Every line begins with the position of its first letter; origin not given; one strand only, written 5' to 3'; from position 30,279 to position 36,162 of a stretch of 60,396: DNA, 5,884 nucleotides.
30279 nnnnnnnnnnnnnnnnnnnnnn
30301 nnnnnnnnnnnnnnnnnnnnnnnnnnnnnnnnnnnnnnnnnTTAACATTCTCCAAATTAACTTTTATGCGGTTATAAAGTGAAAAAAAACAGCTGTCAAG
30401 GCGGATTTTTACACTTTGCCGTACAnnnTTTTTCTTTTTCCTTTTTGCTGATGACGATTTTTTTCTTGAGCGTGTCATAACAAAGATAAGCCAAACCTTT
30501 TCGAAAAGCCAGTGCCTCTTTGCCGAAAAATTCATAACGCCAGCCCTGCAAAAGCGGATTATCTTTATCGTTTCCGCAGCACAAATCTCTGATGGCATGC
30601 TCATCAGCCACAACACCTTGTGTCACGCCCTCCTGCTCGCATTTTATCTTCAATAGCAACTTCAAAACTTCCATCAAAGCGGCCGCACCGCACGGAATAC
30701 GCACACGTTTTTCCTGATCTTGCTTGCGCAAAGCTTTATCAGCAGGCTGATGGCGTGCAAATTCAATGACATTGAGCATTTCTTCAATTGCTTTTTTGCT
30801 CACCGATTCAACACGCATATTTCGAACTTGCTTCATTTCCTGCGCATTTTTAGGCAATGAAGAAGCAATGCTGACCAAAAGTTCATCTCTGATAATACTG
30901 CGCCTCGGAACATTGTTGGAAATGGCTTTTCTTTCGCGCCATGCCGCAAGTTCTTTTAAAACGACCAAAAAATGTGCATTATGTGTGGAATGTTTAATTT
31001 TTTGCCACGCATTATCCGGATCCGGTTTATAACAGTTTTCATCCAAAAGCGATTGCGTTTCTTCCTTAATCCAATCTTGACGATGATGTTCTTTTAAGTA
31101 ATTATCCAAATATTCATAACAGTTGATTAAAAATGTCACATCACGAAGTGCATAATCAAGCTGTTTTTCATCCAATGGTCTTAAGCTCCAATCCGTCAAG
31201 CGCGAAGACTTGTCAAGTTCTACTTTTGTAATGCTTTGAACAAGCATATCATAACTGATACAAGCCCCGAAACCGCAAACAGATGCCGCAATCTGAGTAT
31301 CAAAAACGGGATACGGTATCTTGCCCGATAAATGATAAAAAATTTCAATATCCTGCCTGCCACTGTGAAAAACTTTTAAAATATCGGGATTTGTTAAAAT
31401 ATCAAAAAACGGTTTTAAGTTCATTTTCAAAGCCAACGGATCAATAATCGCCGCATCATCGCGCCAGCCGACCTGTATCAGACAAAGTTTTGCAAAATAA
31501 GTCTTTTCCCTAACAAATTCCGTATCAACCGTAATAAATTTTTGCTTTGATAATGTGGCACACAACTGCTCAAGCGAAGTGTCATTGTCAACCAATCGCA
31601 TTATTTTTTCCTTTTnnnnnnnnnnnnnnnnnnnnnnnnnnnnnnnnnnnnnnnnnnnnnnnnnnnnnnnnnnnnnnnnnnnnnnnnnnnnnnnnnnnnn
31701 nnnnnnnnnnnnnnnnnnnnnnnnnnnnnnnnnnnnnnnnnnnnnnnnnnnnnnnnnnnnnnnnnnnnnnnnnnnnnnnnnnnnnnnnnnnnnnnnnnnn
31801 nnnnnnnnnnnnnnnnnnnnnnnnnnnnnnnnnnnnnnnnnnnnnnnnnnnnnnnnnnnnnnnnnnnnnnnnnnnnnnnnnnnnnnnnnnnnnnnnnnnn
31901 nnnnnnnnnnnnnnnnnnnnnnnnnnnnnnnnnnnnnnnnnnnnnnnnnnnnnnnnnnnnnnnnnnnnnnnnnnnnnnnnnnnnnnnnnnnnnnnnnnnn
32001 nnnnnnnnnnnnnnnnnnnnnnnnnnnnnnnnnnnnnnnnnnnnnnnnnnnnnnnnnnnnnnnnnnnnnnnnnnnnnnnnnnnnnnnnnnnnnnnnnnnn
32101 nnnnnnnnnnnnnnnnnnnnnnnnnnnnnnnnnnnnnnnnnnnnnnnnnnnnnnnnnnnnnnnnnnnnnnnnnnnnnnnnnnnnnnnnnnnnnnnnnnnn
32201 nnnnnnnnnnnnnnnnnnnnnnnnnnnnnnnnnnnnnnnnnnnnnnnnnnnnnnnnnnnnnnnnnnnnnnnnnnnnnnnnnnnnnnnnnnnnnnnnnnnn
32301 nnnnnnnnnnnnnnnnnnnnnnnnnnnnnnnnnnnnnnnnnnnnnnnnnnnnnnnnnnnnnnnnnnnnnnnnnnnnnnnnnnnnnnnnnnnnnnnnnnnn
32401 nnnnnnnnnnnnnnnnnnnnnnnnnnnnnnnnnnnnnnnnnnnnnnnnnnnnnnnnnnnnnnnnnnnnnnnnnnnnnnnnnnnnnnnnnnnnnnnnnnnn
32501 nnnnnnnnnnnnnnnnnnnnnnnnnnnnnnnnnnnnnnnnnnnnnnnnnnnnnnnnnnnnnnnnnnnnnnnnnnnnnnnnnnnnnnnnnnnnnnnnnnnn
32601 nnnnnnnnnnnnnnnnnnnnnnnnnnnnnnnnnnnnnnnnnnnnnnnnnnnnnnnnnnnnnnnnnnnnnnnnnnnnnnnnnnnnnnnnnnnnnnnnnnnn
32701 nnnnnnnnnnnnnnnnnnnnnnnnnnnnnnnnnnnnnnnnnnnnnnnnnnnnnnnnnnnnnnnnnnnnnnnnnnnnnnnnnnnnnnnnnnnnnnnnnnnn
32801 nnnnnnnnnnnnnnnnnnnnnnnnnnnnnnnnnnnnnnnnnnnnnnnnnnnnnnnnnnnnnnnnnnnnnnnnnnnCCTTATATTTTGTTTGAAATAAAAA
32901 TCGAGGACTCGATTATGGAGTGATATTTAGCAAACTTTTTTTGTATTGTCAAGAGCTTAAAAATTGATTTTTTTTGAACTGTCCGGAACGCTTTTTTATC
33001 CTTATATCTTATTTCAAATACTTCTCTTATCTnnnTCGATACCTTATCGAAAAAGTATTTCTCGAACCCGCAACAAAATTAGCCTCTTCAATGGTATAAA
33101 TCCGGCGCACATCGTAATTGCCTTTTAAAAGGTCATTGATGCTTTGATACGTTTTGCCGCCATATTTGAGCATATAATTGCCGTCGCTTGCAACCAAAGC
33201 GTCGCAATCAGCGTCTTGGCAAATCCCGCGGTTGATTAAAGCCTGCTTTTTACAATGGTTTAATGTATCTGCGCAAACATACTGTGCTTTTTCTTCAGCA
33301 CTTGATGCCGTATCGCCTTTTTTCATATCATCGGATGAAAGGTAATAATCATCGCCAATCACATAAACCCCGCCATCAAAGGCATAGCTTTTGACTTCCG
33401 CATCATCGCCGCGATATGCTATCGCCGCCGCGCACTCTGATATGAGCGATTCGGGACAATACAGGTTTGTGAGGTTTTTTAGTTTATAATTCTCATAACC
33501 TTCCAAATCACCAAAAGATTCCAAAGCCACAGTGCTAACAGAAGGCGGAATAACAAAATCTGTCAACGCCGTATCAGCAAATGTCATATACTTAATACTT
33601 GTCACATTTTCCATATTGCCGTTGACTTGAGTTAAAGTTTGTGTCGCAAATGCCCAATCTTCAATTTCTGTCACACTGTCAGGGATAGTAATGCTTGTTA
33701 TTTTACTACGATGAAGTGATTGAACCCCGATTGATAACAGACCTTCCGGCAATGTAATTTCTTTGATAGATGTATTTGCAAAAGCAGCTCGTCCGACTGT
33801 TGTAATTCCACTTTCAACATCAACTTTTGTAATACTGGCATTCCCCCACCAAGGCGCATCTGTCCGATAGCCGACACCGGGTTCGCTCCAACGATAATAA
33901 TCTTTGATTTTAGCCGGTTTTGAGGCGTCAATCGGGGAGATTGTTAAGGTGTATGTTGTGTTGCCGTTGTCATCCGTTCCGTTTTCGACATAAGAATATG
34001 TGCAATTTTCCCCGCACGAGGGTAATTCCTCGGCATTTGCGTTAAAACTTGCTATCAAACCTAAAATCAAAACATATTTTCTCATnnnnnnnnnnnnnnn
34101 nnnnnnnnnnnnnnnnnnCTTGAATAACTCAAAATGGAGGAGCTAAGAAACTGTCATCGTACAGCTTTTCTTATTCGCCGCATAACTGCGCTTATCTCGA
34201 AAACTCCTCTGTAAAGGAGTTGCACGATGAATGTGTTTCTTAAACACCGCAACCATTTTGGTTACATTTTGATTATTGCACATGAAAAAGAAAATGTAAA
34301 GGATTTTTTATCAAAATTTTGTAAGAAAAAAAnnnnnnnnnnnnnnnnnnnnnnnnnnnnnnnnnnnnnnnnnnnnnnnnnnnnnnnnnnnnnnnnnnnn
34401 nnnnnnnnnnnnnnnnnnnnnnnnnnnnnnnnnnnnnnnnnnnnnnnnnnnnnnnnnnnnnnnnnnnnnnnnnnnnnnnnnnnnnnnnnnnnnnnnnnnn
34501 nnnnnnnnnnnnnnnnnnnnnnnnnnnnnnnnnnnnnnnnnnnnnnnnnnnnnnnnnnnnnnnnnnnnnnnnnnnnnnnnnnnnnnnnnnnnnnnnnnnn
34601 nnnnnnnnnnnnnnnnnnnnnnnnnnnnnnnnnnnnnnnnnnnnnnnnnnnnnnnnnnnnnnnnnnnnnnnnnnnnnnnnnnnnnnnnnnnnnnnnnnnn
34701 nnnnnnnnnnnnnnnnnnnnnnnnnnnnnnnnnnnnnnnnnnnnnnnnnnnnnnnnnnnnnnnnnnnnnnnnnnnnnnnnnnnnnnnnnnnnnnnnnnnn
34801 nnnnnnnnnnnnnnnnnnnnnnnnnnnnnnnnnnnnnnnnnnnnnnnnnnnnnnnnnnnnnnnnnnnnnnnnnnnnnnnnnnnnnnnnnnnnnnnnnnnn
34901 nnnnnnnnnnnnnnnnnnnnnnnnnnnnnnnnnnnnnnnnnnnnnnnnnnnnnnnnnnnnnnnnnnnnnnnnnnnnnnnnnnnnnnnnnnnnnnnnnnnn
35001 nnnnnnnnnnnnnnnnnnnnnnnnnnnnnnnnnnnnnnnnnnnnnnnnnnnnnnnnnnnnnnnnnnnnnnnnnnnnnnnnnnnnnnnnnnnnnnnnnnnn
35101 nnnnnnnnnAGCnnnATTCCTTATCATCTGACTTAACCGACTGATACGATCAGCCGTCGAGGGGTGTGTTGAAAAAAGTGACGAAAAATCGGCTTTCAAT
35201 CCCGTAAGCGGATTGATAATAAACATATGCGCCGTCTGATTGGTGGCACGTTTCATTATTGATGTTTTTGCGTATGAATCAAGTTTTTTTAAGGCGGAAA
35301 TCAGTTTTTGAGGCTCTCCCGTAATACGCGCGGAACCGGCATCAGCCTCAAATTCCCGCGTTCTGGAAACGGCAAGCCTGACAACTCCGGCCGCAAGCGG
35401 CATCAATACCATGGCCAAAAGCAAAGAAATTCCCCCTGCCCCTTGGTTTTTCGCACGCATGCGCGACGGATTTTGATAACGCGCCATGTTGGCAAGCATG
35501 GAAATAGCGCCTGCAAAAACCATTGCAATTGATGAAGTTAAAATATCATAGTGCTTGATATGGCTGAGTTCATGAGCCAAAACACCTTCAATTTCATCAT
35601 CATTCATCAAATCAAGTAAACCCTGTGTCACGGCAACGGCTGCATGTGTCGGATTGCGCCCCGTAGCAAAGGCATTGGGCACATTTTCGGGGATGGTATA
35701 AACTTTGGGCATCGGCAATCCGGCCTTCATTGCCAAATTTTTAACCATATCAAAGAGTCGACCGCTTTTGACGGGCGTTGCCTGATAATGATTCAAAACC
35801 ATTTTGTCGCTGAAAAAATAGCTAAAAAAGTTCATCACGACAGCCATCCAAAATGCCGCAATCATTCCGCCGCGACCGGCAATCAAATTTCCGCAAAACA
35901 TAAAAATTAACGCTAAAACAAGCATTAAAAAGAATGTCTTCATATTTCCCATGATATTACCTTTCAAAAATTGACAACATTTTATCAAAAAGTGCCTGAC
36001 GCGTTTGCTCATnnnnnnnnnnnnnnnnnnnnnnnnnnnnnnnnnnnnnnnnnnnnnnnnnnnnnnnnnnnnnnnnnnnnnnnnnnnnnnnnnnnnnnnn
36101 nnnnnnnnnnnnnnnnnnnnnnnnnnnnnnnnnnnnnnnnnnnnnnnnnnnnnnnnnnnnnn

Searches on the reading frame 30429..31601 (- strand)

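Call 31: search_protein_families(library=pfam, proteins=[window:30429-31601:-], max_evalue=0.0001)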
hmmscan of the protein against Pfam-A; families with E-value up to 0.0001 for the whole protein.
window:30429-31601:- (391 aa): 2 families
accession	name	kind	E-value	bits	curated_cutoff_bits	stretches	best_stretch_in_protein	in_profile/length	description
PF01612.26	DNA_pol_A_exo1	-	5.7e-38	130.9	23.6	1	2-169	2-172/173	3'-5' exonuclease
PF00570.28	HRDC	-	1.9e-13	50.6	23.8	1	213-279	3-68/68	HRDC domain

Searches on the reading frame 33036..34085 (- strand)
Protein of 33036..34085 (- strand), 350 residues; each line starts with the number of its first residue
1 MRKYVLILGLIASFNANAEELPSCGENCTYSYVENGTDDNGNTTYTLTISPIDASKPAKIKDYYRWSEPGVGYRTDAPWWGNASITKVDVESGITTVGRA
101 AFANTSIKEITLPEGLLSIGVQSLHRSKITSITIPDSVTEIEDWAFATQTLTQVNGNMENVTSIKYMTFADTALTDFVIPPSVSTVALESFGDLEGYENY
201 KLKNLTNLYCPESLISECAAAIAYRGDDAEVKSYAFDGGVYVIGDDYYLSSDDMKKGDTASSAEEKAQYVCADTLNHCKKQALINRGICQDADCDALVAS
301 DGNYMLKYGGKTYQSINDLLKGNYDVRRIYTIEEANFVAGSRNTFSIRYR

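Call 7: search_protein_families(library=pfam, proteins=[window:33036-34085:-], max_evalue=1)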
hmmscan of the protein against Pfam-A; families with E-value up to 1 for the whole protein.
window:33036-34085:- (350 aa): 2 families
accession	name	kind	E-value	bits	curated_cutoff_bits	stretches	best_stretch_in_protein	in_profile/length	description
PF13306.12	LRR_5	-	1e-21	77.6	27.7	1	82-192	10-121/127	BspA type Leucine rich repeat region (6 copies)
PF05725.18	FNIP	-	0.2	12.3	21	0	104-142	2-40/44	FNIP Repeat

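Call 8: search_protein_families(library=ncbifam, proteins=[window:33036-34085:-], max_evalue=1)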
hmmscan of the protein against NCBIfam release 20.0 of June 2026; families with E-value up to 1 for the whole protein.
window:33036-34085:- (350 aa): 3 families
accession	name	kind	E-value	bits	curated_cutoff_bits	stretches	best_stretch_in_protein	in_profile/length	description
NF047961.1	adhesin_HupY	equivalog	4.8e-12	44.8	1250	1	81-201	207-328/978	leucine-rich repeat adhesin HupY/LrrG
NF045861.1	glide_Gli349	exception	2.2e-10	37.9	1750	1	83-166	2677-2759/3169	gliding machinery surface structure protein Gli349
TIGR04308.1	repeat_SSSPR51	repeat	0.11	12.7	35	0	30-45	27-42/49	SSSPR51 repeat surface protein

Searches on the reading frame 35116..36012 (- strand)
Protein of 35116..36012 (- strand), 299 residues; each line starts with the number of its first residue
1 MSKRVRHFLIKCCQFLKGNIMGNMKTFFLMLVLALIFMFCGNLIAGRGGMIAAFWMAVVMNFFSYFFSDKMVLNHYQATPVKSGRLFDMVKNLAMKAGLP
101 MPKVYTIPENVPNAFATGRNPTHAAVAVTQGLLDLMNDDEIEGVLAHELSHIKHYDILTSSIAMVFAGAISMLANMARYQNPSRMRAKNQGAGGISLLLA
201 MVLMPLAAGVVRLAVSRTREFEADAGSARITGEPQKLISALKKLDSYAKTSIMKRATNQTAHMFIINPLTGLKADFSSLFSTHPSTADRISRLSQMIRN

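Call 44: search_protein_families(library=pfam, proteins=[window:35116-36012:-], max_evalue=0.0001)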
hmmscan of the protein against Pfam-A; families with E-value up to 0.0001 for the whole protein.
window:35116-36012:- (299 aa): 2 families
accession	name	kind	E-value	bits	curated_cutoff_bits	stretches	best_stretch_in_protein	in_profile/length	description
PF01435.24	Peptidase_M48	-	1.9e-35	122.8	20.3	1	82-296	3-185/186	Peptidase family M48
PF05569.17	Peptidase_M56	-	2.1e-05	24.3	31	1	50-166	101-218/296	BlaR1 peptidase M56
